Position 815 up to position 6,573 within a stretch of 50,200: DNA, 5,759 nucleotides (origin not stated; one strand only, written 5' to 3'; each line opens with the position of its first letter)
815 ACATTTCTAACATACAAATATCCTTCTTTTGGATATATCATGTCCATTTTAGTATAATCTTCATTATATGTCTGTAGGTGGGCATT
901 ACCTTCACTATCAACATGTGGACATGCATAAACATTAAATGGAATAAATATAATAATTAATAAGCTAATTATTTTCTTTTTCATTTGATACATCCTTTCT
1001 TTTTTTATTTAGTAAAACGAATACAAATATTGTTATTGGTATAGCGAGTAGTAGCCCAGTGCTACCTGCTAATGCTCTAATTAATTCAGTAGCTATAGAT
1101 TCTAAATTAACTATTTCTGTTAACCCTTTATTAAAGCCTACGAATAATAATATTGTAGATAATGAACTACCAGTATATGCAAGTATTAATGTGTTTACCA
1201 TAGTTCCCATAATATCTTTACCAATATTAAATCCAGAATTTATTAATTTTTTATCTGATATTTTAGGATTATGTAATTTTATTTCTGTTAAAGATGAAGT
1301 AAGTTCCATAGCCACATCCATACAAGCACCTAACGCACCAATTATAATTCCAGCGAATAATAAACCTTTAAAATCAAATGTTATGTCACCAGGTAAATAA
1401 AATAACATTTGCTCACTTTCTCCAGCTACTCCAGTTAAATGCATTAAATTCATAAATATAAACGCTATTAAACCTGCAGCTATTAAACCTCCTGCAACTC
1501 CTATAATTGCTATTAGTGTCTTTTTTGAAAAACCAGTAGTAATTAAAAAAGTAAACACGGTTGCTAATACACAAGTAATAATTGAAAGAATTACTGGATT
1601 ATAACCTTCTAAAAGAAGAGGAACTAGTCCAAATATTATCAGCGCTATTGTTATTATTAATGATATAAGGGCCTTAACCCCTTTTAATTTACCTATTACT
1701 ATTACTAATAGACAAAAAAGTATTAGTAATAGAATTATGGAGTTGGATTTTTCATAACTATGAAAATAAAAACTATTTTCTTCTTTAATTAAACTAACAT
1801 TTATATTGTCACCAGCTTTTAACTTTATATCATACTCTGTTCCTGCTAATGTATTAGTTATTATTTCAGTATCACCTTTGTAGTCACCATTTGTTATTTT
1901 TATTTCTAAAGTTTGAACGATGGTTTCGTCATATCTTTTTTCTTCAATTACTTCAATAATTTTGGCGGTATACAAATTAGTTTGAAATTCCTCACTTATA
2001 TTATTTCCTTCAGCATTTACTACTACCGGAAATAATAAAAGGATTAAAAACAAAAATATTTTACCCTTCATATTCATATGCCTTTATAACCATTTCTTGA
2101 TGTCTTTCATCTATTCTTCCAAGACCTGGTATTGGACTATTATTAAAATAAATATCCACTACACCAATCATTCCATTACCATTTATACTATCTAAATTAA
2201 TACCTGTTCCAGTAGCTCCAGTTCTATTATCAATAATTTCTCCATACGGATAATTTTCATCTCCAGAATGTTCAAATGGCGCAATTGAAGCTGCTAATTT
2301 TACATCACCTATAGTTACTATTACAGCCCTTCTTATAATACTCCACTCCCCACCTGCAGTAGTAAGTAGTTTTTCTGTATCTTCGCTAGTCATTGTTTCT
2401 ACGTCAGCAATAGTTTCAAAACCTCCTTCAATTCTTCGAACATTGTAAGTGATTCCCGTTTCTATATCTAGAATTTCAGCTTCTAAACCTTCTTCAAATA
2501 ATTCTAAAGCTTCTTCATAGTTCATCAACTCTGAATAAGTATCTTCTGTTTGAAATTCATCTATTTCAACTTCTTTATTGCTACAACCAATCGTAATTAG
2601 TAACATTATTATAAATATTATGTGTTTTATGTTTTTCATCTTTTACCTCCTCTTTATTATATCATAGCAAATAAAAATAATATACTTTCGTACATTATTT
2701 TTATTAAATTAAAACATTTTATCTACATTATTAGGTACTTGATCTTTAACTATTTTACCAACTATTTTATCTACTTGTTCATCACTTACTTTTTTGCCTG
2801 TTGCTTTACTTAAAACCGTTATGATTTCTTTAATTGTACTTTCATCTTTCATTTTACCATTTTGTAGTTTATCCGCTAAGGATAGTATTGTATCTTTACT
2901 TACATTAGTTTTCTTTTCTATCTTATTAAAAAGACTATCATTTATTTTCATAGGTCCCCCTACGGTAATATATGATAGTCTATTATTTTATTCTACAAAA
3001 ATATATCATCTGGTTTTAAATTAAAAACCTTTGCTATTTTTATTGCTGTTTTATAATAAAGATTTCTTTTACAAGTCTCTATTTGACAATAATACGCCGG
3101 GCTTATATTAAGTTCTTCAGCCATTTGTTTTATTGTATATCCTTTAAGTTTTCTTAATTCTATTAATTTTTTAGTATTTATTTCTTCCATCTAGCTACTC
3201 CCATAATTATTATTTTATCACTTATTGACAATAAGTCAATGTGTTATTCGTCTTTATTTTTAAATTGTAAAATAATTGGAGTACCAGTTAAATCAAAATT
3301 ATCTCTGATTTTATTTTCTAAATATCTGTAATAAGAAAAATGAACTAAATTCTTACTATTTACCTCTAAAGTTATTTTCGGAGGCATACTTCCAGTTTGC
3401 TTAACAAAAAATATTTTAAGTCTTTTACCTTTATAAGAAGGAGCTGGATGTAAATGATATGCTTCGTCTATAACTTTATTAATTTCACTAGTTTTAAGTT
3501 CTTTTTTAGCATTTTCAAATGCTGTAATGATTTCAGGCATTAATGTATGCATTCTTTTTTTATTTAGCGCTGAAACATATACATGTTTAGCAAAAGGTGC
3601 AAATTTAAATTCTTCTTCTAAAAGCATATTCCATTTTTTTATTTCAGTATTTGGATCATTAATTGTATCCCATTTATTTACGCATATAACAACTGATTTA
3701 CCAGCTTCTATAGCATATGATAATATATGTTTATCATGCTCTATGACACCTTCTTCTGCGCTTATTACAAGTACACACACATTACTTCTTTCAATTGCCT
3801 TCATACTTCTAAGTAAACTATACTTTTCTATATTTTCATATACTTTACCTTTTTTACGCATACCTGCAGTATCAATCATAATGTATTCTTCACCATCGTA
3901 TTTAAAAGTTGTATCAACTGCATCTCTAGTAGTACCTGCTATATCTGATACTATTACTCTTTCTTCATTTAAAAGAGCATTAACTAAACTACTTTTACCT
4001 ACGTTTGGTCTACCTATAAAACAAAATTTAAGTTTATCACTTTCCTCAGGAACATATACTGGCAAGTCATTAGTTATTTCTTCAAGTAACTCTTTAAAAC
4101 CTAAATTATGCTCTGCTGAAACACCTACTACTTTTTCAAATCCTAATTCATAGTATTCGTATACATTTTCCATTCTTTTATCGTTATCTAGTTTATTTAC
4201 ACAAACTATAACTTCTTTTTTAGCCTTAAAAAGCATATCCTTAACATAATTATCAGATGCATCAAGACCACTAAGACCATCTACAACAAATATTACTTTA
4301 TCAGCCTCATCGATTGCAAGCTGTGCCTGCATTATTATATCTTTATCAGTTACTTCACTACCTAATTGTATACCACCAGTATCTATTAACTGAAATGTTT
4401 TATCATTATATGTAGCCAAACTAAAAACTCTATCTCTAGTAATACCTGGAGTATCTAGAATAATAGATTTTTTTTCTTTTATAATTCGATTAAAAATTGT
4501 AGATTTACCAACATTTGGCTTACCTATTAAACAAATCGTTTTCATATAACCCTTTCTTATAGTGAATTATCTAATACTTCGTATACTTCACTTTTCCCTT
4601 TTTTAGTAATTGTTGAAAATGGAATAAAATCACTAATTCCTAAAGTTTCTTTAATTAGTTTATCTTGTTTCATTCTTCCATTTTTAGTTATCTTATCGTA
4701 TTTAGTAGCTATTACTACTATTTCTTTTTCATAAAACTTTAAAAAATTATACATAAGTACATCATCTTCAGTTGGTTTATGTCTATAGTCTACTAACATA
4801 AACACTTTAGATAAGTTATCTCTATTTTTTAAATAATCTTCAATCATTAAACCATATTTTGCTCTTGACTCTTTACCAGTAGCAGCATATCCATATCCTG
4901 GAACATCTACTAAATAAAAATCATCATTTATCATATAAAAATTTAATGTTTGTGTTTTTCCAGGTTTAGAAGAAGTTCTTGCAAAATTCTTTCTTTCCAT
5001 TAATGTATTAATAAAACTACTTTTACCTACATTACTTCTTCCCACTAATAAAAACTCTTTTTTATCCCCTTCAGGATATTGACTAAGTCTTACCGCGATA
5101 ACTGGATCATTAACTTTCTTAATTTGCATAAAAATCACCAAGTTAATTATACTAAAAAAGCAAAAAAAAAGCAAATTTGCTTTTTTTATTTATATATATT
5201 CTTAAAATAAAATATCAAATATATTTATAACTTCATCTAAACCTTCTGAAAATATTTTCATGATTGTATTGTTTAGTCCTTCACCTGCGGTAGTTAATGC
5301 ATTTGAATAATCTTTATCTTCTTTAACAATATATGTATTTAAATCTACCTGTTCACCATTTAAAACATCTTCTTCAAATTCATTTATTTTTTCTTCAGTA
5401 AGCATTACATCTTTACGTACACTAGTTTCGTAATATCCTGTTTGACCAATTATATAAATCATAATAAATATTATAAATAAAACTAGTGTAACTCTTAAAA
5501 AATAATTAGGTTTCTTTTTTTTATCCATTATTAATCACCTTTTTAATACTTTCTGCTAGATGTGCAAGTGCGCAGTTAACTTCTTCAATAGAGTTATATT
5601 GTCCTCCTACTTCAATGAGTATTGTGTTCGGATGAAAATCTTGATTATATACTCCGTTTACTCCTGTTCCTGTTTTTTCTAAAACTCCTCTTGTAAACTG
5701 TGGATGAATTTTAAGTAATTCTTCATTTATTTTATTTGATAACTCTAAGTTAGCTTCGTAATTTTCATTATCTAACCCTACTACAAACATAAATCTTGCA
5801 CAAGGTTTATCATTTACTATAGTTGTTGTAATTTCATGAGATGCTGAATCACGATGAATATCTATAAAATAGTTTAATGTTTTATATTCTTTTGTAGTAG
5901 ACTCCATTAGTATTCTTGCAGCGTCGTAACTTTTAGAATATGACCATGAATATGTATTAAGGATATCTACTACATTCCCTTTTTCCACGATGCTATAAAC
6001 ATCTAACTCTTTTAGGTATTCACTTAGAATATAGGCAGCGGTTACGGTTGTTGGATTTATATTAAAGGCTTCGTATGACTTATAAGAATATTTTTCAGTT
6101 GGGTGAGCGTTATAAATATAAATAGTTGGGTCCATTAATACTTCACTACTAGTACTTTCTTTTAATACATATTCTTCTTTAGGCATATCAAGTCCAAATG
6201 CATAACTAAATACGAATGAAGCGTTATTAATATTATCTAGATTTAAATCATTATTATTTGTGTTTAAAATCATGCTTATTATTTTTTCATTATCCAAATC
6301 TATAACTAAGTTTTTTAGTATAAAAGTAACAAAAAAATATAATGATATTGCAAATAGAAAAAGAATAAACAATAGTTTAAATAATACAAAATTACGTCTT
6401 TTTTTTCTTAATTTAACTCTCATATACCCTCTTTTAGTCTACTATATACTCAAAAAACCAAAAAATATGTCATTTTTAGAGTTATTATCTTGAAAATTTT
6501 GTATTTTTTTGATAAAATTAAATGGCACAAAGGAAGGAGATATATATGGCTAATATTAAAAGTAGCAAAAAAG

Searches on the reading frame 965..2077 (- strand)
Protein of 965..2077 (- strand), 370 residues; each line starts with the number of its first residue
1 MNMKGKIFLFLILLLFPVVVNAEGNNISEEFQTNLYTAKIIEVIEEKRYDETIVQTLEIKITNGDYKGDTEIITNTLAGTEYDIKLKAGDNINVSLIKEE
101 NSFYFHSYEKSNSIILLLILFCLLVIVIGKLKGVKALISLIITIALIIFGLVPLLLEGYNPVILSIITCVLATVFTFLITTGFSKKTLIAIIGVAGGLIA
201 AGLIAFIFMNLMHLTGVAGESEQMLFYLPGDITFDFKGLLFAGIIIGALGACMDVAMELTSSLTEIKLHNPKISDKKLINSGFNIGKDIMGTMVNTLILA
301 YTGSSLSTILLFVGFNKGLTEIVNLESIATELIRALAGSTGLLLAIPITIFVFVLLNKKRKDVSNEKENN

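Call 22: search_protein_families(library=pfam, max_evalue=0.01, proteins=[window:965-2077:-])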
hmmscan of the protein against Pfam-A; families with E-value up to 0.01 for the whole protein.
window:965-2077:- (370 aa): 2 families
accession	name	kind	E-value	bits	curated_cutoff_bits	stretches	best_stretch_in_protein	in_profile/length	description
PF07907.16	YibE_F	-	5.7e-79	265.5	27.2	1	114-353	1-239/241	YibE/F-like protein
PF24124.1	YphA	-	0.0017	18.5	28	1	102-217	43-155/198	YphA-like integral membrane protein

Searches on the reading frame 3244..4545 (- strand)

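Call 22: search_protein_families(library=pfam, max_evalue=0.01, proteins=[window:3244-4545:-])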
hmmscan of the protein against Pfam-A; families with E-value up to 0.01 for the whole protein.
window:3244-4545:- (433 aa): 24 families
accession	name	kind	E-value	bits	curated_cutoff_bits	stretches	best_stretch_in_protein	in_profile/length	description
PF01926.29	MMR_HSR1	-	3.7e-55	185.3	21.9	2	174-291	2-113/113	50S ribosome-binding GTPase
PF02421.24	FeoB_N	-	6.4e-30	104.2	27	2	3-157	2-156/156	Ferrous iron transport protein B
PF14714.11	KH_dom-like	-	3.6e-27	94.9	27.3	1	350-429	2-81/81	KH-domain-like of EngA bacterial GTPase enzymes, C-terminal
PF00009.33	GTP_EFTU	-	7e-23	81.6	26.5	2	173-343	5-186/188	Elongation factor Tu GTP binding domain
PF03193.22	RsgA_GTPase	-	5.2e-15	56.1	30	1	75-231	17-170/174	RsgA GTPase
PF04548.22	AIG1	-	1.1e-09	38.4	27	2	3-89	2-92/212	AIG1 family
PF08477.19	Roc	-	5.6e-09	36.7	27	1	4-120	2-119/119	Ras of Complex, Roc, domain of DAPkinase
PF00350.29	Dynamin_N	-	9.7e-09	35.9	27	0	176-219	3-45/168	Dynamin family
PF00071.28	Ras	-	1.8e-07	31.3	21.6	0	173-341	1-158/162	Ras family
PF16897.10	MMR_HSR1_Xtn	-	1.3e-06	28.7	35.2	1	111-161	57-104/106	C-terminal region of MMR_HSR1 domain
PF00910.28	RNA_helicase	-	4.3e-06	27.6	21.5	0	175-237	2-66/105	RNA helicase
PF00004.35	AAA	-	3.2e-05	24.8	21.2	0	175-198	2-25/131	ATPase family associated with various cellular activities (AAA)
PF10662.15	PduV-EutP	-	3.7e-05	24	21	0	1-157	1-141/143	Ethanolamine utilisation - propanediol utilisation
PF09439.16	SRPRB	-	6.5e-05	22.8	25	0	2-89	4-81/178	Signal recognition particle receptor beta subunit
PF13479.12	AAA_24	-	0.00012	22.4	27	0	3-32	4-30/195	AAA domain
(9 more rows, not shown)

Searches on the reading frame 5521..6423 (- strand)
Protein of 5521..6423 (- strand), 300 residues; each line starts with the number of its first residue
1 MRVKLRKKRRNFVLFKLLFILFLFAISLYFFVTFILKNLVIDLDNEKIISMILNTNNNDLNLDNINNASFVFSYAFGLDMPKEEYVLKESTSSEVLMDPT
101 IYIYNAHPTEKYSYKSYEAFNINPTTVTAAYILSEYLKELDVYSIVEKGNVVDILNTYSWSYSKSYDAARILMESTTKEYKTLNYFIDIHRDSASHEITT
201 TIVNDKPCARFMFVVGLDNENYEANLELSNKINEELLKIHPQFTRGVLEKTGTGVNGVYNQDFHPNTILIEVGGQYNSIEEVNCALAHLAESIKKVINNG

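Call 22: search_protein_families(library=pfam, max_evalue=0.01, proteins=[window:5521-6423:-])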
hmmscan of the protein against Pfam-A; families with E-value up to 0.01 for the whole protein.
window:5521-6423:- (300 aa): 2 families
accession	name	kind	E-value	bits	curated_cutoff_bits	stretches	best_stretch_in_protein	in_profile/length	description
PF07454.18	SpoIIP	-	3.4e-47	161.7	24.4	1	96-293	78-268/269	Stage II sporulation protein P (SpoIIP)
PF24134.1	DUF7401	-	0.007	17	27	0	195-244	6-57/116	Domain of unknown function (DUF7401)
